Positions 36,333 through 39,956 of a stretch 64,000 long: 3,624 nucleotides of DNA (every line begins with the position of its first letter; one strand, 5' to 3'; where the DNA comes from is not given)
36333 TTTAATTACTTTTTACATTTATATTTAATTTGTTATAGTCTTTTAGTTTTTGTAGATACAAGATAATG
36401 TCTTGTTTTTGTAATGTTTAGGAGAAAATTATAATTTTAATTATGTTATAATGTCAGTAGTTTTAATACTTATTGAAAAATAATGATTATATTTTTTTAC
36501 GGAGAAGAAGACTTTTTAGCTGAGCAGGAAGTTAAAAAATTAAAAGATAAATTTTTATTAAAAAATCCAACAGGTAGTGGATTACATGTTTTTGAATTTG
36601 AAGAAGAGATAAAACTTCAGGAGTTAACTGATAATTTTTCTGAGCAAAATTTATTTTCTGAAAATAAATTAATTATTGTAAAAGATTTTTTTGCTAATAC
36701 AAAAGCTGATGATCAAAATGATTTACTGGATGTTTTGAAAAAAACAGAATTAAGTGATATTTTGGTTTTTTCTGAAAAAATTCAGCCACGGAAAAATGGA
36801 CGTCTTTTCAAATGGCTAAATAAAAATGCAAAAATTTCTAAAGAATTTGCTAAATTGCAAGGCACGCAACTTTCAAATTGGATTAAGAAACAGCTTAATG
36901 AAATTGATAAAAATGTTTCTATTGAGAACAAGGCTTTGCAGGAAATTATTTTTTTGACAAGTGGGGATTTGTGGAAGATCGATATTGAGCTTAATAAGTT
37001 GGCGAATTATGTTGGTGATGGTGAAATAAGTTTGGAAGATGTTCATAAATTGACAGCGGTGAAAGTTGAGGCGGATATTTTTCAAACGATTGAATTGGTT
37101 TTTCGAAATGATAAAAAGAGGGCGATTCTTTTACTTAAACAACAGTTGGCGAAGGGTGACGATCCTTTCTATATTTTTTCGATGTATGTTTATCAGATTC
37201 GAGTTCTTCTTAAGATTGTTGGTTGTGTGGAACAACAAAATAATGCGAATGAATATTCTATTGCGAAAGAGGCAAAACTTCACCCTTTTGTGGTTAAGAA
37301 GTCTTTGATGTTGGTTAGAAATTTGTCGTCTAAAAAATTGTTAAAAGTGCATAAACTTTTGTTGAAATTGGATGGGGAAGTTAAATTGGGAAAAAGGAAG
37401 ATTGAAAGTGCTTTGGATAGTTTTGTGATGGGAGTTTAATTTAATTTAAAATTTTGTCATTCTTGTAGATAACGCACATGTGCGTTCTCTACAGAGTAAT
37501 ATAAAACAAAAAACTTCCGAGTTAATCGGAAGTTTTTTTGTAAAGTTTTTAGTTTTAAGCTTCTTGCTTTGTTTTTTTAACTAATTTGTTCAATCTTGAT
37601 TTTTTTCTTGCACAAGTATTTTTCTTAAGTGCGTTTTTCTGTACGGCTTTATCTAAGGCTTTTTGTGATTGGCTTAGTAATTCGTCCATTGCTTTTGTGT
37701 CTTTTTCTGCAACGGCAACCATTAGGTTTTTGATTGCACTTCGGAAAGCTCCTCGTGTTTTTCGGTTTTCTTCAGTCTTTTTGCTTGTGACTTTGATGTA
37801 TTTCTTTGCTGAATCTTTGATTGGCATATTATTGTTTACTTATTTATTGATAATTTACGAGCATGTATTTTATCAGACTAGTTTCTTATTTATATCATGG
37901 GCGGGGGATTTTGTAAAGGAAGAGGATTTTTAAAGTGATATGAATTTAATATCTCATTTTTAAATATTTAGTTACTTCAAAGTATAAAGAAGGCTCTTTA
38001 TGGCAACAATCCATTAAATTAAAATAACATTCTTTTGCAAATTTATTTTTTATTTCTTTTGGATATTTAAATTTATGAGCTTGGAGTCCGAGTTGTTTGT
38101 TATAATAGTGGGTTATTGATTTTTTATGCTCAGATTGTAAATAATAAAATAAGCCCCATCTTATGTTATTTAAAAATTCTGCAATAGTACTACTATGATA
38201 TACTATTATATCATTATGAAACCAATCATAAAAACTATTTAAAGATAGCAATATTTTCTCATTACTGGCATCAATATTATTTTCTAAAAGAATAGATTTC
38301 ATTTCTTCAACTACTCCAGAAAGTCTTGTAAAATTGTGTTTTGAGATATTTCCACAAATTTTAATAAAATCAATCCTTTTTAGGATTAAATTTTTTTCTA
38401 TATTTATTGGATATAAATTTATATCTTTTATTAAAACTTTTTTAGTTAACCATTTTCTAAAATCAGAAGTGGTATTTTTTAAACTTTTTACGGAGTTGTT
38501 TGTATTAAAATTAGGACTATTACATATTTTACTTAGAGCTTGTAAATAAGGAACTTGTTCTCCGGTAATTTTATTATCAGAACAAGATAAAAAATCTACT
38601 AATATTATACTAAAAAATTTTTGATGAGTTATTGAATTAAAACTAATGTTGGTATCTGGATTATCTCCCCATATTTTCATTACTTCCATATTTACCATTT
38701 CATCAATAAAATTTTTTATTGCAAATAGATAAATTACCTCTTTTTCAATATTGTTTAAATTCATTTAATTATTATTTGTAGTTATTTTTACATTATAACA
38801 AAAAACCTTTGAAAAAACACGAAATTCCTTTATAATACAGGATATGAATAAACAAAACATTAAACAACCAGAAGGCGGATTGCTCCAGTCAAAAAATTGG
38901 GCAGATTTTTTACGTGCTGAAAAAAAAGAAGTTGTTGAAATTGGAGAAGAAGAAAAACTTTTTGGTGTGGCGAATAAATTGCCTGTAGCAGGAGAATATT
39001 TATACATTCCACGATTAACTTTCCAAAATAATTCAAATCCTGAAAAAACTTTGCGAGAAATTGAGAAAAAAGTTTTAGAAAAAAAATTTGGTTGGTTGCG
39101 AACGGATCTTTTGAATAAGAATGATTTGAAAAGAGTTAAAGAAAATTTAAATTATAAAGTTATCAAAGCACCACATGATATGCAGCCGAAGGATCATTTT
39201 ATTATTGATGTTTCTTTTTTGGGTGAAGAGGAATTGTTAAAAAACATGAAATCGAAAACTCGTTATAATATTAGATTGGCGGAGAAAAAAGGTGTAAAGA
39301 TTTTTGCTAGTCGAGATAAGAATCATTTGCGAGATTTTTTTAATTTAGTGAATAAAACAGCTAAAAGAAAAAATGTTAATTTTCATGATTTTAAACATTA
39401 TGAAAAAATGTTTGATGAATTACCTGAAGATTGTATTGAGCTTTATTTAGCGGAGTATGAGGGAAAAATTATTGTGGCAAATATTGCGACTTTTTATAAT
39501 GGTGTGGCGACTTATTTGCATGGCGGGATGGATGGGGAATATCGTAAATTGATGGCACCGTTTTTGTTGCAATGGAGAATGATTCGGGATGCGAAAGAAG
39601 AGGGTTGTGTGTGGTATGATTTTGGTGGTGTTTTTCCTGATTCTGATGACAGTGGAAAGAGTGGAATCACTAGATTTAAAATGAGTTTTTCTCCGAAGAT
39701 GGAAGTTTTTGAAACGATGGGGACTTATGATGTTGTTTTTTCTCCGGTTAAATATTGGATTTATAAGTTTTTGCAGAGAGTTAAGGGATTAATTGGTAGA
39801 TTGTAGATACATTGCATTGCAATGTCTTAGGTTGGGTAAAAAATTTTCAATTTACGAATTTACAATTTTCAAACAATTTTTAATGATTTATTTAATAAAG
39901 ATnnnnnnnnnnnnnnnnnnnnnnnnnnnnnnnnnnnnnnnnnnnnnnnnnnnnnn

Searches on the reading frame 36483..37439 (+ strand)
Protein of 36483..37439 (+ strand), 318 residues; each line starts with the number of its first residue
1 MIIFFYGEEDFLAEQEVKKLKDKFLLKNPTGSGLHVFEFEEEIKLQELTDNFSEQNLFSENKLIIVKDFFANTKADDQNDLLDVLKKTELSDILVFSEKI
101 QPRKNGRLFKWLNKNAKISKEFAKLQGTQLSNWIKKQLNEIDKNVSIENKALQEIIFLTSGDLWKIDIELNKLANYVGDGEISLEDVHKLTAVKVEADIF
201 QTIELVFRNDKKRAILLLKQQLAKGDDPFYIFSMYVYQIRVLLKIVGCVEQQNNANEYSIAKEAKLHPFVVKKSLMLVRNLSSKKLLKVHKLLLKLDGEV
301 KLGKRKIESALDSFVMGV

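Call 32: search_protein_families(library=pfam, proteins=[window:36483-37439:+], max_evalue=0.00001)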
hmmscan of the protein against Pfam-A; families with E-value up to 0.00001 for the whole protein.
window:36483-37439:+ (318 aa): 1 family
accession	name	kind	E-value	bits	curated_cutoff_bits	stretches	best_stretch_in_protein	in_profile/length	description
PF21694.2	DNA_pol3_delta_C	-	8.5e-19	68.2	27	1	196-316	1-119/121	DNA polymerase III delta subunit, C-terminal domain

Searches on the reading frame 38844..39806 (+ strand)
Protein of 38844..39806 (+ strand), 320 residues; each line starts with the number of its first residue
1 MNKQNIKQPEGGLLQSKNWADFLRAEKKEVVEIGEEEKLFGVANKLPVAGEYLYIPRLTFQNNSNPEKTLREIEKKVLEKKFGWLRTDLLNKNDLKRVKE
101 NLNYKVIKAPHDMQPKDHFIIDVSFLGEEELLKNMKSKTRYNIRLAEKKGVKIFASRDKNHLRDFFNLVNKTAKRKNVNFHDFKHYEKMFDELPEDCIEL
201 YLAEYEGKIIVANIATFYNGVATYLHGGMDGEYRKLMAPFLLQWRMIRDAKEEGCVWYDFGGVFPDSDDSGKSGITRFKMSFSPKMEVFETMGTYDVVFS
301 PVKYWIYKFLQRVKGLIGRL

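Call 33: search_protein_families(library=pfam, proteins=[window:38844-39806:+], max_evalue=0.00001)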
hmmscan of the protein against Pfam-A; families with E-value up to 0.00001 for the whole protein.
window:38844-39806:+ (320 aa): 2 families
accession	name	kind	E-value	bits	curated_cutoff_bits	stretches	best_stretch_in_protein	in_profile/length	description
PF02388.22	FemAB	-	9.9e-44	150.2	24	2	205-311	302-405/406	FemAB family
PF13480.13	Acetyltransf_6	-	1.5e-18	67.8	22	1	137-267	5-137/143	Acetyltransferase (GNAT) domain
